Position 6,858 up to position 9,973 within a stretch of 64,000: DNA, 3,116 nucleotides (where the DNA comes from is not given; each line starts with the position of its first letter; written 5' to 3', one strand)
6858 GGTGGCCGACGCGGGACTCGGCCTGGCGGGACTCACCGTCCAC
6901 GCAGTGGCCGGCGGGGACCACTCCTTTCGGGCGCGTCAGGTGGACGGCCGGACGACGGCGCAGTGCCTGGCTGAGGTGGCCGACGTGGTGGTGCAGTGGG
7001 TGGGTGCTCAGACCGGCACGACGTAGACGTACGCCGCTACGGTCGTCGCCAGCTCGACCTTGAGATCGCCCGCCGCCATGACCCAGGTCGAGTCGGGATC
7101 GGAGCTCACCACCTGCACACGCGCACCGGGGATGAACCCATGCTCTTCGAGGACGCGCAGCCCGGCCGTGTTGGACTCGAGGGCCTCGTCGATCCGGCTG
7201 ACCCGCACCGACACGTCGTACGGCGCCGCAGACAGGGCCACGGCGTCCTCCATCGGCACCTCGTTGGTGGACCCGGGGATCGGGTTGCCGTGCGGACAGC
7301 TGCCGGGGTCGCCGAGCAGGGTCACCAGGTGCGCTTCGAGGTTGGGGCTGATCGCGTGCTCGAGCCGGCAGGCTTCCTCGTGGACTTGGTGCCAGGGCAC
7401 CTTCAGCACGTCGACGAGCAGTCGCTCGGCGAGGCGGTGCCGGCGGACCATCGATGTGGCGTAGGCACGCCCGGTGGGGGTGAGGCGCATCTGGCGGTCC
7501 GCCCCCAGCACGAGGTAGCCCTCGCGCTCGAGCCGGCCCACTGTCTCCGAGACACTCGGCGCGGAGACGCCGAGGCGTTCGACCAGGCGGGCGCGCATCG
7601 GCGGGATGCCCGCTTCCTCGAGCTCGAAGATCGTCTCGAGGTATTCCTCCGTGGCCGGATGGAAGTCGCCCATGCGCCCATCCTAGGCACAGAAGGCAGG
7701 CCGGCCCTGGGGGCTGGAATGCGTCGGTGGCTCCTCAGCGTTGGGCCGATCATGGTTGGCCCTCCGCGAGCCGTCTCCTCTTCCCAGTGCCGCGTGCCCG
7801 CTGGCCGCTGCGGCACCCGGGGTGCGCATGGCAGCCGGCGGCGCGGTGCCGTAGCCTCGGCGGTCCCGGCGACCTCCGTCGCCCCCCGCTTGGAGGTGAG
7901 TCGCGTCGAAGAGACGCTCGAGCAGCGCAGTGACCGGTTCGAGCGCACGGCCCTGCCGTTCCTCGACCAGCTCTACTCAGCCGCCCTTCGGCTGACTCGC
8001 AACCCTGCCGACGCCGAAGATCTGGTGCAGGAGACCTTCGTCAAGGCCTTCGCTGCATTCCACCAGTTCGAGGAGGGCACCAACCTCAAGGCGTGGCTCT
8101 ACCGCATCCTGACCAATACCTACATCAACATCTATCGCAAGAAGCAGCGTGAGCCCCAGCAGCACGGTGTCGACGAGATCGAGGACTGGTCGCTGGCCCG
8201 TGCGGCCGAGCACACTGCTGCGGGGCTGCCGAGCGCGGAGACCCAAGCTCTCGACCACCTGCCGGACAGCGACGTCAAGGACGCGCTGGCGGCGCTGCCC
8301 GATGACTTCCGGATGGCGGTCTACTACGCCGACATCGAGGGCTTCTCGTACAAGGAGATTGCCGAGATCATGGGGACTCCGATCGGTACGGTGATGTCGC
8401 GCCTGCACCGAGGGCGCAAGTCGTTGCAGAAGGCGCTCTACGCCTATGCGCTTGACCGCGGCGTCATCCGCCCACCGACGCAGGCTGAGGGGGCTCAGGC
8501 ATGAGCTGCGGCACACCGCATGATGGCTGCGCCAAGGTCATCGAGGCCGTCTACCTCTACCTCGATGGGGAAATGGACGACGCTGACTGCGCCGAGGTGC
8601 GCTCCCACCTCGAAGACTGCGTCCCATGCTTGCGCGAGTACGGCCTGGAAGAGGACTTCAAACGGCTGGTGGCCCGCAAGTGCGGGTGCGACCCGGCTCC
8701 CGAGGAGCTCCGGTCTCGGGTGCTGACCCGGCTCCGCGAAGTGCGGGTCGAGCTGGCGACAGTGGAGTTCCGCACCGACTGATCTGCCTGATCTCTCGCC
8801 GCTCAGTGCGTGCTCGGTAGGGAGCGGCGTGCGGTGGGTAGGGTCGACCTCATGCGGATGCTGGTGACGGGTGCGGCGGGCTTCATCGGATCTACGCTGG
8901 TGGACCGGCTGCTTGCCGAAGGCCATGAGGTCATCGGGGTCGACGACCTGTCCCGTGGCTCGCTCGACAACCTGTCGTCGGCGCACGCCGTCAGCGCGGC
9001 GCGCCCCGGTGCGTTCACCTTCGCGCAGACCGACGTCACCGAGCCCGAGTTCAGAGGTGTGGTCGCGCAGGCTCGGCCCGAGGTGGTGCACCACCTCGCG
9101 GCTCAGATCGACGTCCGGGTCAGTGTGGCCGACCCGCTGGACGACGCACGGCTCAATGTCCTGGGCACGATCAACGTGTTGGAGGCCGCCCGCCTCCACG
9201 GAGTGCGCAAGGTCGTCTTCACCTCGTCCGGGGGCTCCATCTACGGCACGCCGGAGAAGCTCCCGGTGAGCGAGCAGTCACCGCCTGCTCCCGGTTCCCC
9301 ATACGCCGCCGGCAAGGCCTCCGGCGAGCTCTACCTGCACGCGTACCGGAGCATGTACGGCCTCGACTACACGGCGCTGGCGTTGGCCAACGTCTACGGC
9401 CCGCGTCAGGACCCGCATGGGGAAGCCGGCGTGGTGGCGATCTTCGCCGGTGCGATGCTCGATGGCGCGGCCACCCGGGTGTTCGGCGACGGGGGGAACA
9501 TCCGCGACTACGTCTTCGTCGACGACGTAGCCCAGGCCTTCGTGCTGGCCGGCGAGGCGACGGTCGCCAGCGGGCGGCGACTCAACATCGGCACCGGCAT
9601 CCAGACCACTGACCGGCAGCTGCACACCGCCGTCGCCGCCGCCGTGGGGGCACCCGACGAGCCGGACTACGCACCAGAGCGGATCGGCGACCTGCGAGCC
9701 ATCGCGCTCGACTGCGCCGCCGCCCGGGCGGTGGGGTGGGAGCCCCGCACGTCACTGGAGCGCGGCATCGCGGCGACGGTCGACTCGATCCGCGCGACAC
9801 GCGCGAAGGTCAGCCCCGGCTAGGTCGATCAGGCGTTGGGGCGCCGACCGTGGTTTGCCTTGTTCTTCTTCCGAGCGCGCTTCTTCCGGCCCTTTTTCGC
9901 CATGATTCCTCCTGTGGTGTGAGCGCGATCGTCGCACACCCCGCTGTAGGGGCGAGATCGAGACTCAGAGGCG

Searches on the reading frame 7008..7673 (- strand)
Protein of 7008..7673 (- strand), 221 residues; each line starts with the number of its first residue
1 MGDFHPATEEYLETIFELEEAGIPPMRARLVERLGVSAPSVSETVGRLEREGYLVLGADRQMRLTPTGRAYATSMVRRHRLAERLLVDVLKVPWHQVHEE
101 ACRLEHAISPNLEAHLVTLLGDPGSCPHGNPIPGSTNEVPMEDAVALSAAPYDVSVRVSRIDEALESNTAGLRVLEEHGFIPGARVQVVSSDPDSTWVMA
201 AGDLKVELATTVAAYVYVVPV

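Call 46: search_protein_families(library=pfam, proteins=[window:7008-7673:-], max_evalue=0.0001)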
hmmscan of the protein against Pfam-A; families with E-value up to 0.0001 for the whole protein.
window:7008-7673:- (221 aa): 4 families
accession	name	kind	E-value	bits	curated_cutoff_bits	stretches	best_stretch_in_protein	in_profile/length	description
PF02742.21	Fe_dep_repr_C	-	2.6e-31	107.9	27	1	65-133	1-69/70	Iron dependent repressor, metal binding and dimerisation domain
PF01325.25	Fe_dep_repress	-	9.1e-16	58.3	26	1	4-55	2-53/60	Iron dependent repressor, N-terminal DNA binding domain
PF04023.20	FeoA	-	3e-07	30.9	23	1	146-219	2-73/74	FeoA domain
PF12802.13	MarR_2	-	2.2e-05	25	27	1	29-59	25-55/61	MarR family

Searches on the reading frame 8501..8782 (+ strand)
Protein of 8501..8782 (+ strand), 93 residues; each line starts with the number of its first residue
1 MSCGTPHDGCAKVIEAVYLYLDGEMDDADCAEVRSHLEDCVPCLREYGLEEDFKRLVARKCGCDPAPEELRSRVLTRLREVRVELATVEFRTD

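Call 46: search_protein_families(library=pfam, proteins=[window:8501-8782:+], max_evalue=0.0001)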
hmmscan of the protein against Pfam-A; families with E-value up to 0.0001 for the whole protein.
window:8501-8782:+ (93 aa): 1 family
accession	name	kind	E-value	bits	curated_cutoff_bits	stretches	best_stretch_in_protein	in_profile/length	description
PF13490.11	zf-HC2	-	1e-10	41.9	22.2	1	10-43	1-34/35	Putative zinc-finger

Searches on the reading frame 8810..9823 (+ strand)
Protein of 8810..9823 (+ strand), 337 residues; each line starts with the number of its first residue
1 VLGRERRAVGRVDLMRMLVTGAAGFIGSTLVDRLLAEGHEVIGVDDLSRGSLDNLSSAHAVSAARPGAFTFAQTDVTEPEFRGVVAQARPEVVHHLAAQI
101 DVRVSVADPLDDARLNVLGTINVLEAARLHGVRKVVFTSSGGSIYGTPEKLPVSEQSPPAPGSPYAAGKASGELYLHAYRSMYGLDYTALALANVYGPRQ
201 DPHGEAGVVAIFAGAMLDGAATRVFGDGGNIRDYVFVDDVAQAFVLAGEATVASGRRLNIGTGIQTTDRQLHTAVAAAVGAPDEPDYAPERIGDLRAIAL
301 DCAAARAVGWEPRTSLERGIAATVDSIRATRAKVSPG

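Call 46: search_protein_families(library=pfam, proteins=[window:8810-9823:+], max_evalue=0.0001)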
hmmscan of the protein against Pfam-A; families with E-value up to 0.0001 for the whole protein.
window:8810-9823:+ (337 aa): 7 families
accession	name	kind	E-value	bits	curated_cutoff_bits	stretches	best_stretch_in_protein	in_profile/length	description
PF01370.27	Epimerase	-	7.8e-61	206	20.9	1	17-261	1-240/240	NAD dependent epimerase/dehydratase family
PF16363.11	GDP_Man_Dehyd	-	1.7e-54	185.9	27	1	18-322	1-331/332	GDP-mannose 4,6 dehydratase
PF01073.25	3Beta_HSD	-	4.3e-20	72.3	22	1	18-250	1-231/280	3-beta hydroxysteroid dehydrogenase/isomerase family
PF02719.21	Polysacc_synt_2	-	6e-12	45.8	20.2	1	18-141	2-129/293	Polysaccharide biosynthesis protein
PF04321.23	RmlD_sub_bind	-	7e-12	45.4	27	1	15-197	1-153/287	RmlD substrate binding domain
PF07993.18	NAD_binding_4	-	1.7e-09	37.6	20.1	0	91-243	90-257/258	Male sterility protein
PF13460.12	NAD_binding_10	-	2.1e-08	34.7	27.2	1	21-193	1-144/184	NAD(P)H-binding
